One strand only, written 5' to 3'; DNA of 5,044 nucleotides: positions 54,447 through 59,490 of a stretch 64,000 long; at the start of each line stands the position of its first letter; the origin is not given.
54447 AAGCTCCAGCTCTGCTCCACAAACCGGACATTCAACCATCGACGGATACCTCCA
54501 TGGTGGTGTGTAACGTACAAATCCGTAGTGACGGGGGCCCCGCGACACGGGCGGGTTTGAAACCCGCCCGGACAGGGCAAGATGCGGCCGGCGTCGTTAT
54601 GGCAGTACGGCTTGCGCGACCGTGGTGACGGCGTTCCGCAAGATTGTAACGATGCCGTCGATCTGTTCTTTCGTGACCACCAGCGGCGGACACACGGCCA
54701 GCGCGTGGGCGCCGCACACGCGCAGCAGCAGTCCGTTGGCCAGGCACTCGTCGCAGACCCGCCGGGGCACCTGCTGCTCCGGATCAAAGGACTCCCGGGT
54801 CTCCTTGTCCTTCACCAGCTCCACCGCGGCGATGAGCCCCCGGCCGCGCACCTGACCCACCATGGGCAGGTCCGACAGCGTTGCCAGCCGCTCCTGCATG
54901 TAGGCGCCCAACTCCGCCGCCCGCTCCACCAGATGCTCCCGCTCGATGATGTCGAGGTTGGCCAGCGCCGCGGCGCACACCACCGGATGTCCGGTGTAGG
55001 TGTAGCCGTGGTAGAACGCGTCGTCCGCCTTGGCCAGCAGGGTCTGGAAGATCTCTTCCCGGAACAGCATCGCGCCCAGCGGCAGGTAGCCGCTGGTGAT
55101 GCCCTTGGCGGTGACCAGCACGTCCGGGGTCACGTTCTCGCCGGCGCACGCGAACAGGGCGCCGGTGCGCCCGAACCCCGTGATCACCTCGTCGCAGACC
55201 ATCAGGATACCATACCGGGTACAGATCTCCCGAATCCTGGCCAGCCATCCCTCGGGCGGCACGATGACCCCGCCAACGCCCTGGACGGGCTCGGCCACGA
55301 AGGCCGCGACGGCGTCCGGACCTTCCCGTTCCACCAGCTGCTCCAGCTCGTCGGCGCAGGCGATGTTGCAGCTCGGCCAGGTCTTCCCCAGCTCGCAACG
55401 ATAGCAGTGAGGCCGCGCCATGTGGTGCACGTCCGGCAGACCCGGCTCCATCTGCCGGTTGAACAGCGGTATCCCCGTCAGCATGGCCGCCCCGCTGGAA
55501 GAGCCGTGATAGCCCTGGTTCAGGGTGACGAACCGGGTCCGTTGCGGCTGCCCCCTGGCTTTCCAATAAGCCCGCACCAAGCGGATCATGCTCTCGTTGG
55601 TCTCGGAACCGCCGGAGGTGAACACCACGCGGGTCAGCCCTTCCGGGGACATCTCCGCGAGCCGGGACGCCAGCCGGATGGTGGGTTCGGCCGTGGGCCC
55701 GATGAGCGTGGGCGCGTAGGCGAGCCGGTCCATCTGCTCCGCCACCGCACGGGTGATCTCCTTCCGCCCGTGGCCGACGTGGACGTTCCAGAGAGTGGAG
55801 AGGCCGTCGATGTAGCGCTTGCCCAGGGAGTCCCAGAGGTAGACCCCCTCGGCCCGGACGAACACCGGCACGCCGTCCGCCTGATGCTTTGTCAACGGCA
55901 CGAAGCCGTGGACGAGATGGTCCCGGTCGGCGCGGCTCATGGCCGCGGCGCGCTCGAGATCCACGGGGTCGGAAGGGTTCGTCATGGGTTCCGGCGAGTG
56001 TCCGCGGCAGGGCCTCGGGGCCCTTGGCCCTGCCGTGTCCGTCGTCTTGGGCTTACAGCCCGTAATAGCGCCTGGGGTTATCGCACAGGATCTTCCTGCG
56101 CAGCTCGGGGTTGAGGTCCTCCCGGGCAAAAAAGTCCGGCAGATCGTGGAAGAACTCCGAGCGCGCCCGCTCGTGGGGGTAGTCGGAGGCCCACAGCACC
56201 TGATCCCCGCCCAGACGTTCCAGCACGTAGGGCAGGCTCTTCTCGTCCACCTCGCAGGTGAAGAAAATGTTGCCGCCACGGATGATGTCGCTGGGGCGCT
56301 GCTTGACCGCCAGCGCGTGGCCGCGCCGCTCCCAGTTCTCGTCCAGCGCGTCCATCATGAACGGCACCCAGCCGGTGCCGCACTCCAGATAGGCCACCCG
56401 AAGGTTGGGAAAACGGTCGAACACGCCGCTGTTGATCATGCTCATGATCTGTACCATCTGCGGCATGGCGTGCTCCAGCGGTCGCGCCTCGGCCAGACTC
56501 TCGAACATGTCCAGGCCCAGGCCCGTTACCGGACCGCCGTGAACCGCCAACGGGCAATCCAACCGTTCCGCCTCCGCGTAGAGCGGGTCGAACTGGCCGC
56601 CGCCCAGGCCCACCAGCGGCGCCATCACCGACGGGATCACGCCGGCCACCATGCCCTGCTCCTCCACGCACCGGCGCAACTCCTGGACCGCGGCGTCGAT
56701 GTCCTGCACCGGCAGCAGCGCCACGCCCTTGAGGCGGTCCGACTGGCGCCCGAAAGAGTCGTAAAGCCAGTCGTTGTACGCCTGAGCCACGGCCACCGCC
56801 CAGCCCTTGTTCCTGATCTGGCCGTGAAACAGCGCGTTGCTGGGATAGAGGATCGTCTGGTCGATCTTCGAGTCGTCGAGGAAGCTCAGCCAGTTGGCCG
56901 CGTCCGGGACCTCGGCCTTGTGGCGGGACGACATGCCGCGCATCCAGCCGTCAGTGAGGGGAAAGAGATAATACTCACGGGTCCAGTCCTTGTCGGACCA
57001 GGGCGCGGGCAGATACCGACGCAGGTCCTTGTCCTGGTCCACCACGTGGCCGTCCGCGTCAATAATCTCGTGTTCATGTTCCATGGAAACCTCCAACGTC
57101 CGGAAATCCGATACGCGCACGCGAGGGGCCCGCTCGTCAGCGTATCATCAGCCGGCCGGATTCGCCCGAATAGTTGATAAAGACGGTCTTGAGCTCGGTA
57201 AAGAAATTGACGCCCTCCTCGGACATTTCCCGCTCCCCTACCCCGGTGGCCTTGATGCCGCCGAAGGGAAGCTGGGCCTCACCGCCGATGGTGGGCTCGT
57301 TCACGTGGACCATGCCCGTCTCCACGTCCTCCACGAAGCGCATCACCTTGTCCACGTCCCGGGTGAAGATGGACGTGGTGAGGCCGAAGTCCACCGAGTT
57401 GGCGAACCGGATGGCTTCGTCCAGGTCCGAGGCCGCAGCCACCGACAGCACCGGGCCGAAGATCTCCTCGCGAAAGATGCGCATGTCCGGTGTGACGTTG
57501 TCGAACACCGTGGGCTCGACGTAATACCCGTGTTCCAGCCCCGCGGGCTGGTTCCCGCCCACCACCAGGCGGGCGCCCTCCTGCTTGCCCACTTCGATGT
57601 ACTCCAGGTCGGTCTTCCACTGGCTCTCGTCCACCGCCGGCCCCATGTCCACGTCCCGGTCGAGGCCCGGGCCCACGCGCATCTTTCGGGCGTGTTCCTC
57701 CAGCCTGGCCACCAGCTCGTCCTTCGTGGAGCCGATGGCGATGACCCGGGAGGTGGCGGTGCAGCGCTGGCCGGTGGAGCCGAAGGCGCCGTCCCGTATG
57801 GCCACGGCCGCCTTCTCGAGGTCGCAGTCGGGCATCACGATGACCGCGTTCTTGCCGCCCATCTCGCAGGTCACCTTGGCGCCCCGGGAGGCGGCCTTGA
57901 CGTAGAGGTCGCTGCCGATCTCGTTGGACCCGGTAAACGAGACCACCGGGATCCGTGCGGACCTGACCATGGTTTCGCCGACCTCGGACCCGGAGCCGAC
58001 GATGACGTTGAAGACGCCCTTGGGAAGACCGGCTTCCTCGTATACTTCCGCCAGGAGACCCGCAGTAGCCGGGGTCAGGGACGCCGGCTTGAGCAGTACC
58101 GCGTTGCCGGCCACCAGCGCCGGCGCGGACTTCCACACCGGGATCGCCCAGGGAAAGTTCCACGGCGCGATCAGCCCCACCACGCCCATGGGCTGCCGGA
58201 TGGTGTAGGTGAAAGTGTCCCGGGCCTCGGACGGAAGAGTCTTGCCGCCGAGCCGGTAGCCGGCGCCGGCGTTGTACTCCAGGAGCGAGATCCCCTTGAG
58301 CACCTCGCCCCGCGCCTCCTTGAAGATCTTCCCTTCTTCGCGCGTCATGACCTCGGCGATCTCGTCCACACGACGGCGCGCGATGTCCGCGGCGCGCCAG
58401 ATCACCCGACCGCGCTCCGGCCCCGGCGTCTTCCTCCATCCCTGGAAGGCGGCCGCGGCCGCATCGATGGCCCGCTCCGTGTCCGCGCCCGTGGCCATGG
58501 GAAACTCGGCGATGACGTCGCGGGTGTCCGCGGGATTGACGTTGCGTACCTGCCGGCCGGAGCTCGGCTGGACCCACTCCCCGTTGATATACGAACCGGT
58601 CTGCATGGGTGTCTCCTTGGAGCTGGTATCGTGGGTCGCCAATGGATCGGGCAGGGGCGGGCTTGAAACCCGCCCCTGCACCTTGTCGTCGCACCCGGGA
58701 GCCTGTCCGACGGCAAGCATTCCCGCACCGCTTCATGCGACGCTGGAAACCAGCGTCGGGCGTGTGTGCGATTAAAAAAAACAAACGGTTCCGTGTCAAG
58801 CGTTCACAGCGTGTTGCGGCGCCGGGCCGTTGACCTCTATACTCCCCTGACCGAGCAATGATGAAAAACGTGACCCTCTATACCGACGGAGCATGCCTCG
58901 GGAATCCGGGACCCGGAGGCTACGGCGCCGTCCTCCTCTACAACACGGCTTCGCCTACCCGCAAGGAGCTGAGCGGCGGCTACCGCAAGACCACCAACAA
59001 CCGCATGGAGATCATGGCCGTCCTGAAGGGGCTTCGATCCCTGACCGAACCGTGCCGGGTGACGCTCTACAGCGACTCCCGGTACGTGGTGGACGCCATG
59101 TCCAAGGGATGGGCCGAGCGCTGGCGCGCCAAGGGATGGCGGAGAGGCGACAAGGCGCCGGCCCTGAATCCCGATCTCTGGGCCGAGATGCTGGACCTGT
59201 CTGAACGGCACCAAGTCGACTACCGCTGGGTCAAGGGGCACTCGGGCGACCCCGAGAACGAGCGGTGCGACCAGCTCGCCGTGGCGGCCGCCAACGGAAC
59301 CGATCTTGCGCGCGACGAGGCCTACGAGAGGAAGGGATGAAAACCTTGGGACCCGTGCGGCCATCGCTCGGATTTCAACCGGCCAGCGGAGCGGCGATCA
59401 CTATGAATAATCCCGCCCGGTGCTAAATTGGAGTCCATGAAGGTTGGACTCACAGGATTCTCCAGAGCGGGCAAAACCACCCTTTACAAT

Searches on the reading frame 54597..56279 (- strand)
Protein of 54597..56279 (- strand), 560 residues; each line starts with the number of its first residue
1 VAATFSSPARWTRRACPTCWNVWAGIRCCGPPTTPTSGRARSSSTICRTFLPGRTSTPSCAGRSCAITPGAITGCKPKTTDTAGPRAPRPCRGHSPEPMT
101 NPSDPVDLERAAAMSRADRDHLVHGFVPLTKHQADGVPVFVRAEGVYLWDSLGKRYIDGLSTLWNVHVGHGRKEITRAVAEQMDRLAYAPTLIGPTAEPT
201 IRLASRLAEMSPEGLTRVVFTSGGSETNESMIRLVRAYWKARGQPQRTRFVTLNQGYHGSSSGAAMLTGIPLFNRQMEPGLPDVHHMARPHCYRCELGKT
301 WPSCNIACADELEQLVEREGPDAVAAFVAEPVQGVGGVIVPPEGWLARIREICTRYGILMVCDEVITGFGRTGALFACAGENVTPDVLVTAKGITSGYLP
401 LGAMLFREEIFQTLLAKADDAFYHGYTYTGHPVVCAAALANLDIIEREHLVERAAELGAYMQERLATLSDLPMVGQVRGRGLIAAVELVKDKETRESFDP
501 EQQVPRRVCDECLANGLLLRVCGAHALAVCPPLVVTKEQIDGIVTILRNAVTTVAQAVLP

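Call 21: search_protein_families(library=pfam, proteins=[window:54597-56279:-], max_evalue=0.001)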
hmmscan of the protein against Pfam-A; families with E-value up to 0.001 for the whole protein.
window:54597-56279:- (560 aa): 1 family
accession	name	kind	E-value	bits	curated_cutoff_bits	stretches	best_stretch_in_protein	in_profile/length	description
PF00202.27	Aminotran_3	-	4.9e-99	332.2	30.5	1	139-551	12-403/403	Aminotransferase class-III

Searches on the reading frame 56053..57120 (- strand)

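Call 21: search_protein_families(library=pfam, proteins=[window:56053-57120:-], max_evalue=0.001)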
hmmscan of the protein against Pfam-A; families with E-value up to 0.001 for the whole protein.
window:56053-57120:- (355 aa): 1 family
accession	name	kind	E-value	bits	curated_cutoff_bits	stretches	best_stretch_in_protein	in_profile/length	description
PF04909.20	Amidohydro_2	-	6.3e-38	131.6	26.4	1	20-355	1-289/289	Amidohydrolase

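Call 48: search_protein_families(library=ncbifam, proteins=[window:56053-57120:-], max_evalue=0.00001)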
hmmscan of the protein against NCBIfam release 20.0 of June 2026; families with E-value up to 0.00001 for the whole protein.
window:56053-57120:- (355 aa): 0 families

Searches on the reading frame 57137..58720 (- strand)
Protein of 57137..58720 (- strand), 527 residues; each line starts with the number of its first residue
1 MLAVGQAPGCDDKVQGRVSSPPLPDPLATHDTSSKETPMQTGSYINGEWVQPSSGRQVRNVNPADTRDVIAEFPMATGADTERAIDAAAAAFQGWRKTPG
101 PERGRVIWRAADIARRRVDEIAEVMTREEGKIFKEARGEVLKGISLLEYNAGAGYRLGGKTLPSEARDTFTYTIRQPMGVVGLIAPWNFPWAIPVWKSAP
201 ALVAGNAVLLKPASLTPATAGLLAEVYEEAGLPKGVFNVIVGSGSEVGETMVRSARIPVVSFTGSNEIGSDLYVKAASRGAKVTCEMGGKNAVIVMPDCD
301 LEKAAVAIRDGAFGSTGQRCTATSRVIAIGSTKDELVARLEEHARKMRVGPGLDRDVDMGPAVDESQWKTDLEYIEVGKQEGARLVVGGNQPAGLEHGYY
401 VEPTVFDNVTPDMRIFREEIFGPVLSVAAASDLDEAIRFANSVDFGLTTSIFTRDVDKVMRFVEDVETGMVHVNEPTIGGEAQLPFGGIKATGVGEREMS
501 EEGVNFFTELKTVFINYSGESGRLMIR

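Call 21: search_protein_families(library=pfam, proteins=[window:57137-58720:-], max_evalue=0.001)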
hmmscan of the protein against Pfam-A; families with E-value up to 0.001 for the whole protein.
window:57137-58720:- (527 aa): 1 family
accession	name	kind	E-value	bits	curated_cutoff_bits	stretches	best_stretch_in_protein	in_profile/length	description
PF00171.27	Aldedh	-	8.3e-172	572.3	23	1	49-513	1-461/461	Aldehyde dehydrogenase family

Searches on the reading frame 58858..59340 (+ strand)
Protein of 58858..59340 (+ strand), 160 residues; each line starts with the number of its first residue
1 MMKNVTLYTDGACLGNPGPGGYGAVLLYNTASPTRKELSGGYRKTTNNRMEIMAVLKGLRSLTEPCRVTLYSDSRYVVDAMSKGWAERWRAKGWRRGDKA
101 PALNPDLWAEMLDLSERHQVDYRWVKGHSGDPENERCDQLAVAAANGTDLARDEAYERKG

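Call 21: search_protein_families(library=pfam, proteins=[window:58858-59340:+], max_evalue=0.001)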
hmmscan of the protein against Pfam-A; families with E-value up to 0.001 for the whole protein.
window:58858-59340:+ (160 aa): 1 family
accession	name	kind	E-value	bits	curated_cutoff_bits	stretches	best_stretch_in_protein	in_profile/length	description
PF00075.30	RNase_H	-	5.6e-44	150.2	25.8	1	3-145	2-140/141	RNase H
